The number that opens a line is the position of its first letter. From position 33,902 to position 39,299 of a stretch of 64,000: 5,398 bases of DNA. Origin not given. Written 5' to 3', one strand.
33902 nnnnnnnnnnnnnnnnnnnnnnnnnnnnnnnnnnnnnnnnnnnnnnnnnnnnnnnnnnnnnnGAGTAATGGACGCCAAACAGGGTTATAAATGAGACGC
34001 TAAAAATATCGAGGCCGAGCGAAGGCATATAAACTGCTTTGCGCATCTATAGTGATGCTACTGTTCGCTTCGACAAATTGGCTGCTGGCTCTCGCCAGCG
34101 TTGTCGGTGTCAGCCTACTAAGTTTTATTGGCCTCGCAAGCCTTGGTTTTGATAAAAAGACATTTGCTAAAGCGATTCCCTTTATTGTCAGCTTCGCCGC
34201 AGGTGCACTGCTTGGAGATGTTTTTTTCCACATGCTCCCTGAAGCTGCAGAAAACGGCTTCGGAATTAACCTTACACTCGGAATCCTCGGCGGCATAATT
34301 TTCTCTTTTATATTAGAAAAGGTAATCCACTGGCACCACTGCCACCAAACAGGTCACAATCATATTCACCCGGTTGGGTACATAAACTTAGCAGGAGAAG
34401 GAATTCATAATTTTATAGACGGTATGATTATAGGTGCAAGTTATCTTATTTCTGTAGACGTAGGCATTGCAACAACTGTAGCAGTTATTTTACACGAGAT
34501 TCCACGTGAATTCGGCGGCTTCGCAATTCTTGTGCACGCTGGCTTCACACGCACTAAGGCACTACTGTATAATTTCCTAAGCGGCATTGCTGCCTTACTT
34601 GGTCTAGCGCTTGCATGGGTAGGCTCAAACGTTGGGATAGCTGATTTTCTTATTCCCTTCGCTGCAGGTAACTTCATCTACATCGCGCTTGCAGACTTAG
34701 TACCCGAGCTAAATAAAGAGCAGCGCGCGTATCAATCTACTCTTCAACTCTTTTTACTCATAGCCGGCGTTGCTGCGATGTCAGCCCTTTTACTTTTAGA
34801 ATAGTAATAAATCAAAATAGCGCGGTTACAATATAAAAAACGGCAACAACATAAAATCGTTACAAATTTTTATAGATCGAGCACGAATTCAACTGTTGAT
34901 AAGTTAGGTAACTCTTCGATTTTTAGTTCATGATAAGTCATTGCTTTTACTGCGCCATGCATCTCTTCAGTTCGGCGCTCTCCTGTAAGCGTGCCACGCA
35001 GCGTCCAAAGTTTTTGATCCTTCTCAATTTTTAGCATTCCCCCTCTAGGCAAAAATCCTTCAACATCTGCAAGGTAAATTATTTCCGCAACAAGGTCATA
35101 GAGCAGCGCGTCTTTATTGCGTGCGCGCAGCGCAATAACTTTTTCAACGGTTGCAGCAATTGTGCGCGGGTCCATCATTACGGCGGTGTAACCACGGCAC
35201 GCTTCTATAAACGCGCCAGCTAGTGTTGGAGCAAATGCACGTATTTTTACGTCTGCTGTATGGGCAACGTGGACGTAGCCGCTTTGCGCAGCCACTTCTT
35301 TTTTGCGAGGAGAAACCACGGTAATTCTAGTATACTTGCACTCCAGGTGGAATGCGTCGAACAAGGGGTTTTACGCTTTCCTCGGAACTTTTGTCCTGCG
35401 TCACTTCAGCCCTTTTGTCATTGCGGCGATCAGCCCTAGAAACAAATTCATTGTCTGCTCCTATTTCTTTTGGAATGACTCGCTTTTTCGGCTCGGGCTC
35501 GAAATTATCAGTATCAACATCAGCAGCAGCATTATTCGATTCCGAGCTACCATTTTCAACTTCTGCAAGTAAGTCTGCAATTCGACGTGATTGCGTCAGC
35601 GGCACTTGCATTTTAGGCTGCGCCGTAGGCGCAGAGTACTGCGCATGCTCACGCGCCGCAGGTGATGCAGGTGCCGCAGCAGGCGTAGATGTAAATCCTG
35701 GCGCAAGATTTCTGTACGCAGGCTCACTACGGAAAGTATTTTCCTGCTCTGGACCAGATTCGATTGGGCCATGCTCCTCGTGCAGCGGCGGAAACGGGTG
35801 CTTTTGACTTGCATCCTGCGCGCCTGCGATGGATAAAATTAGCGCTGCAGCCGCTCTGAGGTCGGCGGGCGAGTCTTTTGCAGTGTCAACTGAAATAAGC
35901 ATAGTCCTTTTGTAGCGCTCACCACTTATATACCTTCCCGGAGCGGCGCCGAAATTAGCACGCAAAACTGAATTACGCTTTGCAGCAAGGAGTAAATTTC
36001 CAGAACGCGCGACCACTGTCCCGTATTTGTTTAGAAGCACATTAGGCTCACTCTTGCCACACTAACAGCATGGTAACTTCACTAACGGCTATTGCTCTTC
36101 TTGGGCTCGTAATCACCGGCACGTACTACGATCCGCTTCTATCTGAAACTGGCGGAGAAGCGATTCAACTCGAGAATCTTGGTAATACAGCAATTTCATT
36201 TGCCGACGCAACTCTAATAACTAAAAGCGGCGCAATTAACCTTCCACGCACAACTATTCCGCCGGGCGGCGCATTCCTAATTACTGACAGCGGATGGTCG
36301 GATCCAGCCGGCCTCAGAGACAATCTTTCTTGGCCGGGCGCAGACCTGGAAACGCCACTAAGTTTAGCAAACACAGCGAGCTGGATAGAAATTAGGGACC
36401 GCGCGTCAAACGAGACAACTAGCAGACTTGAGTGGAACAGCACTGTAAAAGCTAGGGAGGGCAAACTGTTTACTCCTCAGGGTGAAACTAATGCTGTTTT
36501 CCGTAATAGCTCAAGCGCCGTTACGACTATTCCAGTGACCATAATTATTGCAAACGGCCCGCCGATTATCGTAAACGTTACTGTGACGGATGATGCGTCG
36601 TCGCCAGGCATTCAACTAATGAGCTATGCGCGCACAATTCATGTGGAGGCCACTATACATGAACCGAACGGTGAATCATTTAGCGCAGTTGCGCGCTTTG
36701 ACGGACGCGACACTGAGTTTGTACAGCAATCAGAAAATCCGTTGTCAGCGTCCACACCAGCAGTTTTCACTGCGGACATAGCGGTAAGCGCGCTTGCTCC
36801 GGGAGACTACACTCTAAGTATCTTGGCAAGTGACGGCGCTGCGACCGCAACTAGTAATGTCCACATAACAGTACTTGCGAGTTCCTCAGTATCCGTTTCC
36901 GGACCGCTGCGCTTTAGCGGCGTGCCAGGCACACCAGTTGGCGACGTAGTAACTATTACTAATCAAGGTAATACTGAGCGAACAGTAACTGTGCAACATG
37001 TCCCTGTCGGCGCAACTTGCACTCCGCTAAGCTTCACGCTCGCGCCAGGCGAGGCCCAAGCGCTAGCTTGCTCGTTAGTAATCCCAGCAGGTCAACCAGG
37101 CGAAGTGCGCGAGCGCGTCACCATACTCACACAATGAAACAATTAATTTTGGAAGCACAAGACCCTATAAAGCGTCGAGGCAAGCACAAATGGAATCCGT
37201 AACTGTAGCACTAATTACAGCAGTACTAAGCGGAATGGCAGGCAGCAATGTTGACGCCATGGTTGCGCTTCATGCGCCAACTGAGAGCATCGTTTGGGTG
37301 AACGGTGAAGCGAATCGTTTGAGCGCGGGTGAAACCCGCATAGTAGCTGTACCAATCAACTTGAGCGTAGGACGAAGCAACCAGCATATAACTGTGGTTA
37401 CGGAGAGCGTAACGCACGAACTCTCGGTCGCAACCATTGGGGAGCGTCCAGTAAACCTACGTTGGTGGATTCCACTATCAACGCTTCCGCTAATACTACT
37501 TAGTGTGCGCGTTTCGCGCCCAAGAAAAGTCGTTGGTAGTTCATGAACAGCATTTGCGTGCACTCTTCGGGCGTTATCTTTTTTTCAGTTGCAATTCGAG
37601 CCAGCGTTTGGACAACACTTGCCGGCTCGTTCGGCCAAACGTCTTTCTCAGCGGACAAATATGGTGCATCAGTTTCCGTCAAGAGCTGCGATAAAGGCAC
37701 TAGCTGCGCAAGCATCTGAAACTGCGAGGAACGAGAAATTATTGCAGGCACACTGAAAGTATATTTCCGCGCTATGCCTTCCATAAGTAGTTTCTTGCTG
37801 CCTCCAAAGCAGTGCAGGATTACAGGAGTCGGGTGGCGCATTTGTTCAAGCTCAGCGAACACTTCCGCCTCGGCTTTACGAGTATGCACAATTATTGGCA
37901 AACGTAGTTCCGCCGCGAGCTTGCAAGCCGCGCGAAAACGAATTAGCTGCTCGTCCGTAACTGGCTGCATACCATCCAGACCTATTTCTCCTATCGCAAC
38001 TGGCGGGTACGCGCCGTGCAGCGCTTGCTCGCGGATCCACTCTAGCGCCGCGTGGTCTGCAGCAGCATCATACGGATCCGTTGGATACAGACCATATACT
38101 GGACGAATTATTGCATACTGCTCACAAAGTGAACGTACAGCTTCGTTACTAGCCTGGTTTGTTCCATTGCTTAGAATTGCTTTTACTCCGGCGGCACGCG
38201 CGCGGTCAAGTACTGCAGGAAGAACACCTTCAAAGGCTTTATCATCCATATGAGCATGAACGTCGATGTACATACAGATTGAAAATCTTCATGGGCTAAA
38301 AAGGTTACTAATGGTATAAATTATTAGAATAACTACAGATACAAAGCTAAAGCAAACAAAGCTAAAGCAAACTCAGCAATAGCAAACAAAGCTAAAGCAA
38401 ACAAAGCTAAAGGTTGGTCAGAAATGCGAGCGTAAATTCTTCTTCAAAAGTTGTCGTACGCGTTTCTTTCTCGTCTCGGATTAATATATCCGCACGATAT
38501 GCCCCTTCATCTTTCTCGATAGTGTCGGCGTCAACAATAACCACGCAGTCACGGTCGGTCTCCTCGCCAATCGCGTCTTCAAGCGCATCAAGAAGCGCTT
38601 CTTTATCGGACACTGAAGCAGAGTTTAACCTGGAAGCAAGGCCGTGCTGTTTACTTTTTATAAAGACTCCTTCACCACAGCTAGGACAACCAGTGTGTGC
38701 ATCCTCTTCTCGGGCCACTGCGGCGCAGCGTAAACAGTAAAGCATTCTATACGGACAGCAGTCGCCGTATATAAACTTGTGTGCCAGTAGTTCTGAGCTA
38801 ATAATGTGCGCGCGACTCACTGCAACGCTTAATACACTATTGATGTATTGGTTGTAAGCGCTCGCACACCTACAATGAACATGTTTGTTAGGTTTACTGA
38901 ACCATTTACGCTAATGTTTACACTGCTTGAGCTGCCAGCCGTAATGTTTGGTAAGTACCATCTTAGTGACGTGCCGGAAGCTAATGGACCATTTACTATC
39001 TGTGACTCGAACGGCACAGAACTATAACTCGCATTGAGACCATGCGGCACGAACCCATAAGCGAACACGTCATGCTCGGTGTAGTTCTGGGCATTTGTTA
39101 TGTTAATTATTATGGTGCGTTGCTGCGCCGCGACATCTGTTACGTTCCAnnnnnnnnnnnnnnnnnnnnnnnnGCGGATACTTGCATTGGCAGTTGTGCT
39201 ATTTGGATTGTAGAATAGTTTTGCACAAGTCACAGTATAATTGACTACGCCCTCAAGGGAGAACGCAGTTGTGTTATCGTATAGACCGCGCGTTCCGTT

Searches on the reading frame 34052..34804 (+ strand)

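Call 13: search_protein_families(library=pfam, proteins=[window:34052-34804:+])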
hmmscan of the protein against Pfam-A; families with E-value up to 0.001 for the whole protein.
window:34052-34804:+ (250 aa): 1 family
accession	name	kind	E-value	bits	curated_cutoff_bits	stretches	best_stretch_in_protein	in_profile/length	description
PF02535.28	Zip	-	8.9e-44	150.5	35.1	2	101-246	170-322/323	ZIP Zinc transporter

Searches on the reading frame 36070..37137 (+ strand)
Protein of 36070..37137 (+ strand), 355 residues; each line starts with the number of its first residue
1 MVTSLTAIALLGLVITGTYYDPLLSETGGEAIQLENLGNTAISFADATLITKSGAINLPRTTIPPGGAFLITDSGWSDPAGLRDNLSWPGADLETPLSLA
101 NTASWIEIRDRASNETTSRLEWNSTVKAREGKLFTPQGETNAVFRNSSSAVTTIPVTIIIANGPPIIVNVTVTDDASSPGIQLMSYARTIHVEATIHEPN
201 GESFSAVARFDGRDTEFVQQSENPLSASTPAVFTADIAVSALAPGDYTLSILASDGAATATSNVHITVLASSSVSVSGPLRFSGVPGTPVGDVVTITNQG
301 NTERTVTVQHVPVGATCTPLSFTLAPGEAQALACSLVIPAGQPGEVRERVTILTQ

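Call 12: search_protein_families(library=pfam, proteins=[window:36070-37137:+])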
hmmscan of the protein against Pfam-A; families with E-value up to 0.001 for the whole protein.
window:36070-37137:+ (355 aa): 2 families
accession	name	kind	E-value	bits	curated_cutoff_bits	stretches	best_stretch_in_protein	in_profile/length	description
PF00932.25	LTD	-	4.8e-06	27.4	34.3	1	13-114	8-100/109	Lamin Tail Domain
PF15780.11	ASH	-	9.8e-05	22.9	27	1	270-353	4-89/98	Abnormal spindle-like microcephaly-assoc'd, ASPM-SPD-2-Hydin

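Call 48: find_encoding_contigs(protein=window:36070-37137:+, flank=10000, max_places=10)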
Protein window:36070-37137:+ (355 aa): 8 contigs read that carry it; 4 places shown.
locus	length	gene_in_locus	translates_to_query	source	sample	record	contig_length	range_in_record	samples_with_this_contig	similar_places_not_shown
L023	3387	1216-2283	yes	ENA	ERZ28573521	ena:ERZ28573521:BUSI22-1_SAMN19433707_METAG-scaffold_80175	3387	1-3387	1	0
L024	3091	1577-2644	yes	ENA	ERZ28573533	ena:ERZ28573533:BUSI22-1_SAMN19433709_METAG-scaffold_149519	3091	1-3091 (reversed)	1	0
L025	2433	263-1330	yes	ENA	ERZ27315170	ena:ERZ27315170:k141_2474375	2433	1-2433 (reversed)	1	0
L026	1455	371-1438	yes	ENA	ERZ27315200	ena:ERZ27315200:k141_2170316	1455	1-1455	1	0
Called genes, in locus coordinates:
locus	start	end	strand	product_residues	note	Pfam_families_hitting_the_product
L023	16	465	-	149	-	PF01951:Archease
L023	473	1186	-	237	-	-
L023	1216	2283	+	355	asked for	PF00932:LTD (faint)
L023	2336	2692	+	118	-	-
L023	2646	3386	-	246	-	?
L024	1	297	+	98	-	?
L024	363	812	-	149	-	PF01951:Archease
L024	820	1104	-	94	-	-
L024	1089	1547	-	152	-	-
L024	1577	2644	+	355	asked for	PF00932:LTD (faint)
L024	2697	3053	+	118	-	-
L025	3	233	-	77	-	?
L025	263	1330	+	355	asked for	PF00932:LTD (faint)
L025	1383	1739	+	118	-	-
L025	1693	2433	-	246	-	?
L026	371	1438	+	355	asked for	PF00932:LTD (faint)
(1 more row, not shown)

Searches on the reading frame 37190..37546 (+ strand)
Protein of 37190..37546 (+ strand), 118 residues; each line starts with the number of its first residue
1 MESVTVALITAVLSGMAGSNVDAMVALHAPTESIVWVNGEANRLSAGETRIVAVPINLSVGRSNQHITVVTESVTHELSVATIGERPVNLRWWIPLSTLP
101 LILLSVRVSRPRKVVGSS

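Call 49: find_encoding_contigs(protein=window:37190-37546:+, flank=10000, max_places=10)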
Protein window:37190-37546:+ (118 aa): 7 contigs read that carry it; 3 places shown.
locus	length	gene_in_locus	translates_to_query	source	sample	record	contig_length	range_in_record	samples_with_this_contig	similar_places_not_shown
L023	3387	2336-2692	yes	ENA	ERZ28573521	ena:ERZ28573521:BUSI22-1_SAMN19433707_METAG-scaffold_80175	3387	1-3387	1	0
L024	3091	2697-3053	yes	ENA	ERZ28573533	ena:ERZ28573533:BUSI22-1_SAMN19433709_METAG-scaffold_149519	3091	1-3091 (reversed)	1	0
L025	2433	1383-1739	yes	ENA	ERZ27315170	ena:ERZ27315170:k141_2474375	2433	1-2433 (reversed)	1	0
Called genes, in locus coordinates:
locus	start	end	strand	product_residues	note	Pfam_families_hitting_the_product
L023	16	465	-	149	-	PF01951:Archease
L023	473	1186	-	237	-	-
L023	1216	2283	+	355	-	PF00932:LTD (faint)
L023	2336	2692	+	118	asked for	-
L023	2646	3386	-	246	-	?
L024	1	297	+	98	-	?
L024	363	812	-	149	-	PF01951:Archease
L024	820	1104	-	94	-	-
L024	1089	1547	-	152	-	-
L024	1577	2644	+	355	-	PF00932:LTD (faint)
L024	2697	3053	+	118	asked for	-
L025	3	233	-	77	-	?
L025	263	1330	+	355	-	PF00932:LTD (faint)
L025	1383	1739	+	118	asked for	-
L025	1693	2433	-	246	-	?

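Call 55: search_protein_families(library=pfam, proteins=[window:37190-37546:+], max_evalue=1)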
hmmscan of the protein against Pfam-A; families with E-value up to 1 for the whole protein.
window:37190-37546:+ (118 aa): 0 families

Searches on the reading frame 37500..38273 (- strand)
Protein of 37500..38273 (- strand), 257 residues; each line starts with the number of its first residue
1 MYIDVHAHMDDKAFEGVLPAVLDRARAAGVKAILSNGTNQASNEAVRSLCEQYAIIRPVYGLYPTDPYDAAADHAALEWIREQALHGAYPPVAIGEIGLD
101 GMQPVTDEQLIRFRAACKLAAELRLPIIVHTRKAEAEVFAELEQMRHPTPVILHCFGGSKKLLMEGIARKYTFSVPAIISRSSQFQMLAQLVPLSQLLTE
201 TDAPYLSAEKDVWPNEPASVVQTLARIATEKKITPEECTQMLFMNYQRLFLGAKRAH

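Call 12: search_protein_families(library=pfam, proteins=[window:37500-38273:-])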
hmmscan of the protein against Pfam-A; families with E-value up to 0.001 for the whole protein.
window:37500-38273:- (257 aa): 1 family
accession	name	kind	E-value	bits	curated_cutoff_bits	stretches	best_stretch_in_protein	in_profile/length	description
PF01026.27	TatD_DNase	-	1.3e-54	185.7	27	1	3-250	1-252/253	TatD related DNase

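Call 22: find_encoding_contigs(protein=window:37500-38273:-, flank=10000, max_places=6)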
Protein window:37500-38273:- (257 aa): no gene with exactly this product is on record in the collection.
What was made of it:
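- Tried and rejected: An exact look-up of the TatD neighbour found nothing (call 22).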

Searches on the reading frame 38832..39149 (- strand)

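Call 52: search_protein_families(library=pfam, proteins=[window:38832-39149:-], max_evalue=1)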
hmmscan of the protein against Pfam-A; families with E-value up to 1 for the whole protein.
window:38832-39149:- (106 aa): 1 family
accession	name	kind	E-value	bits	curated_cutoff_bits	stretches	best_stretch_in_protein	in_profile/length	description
PF14794.11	DUF4479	-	0.56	10.5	25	0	73-92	33-52/71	Domain of unknown function (DUF4479)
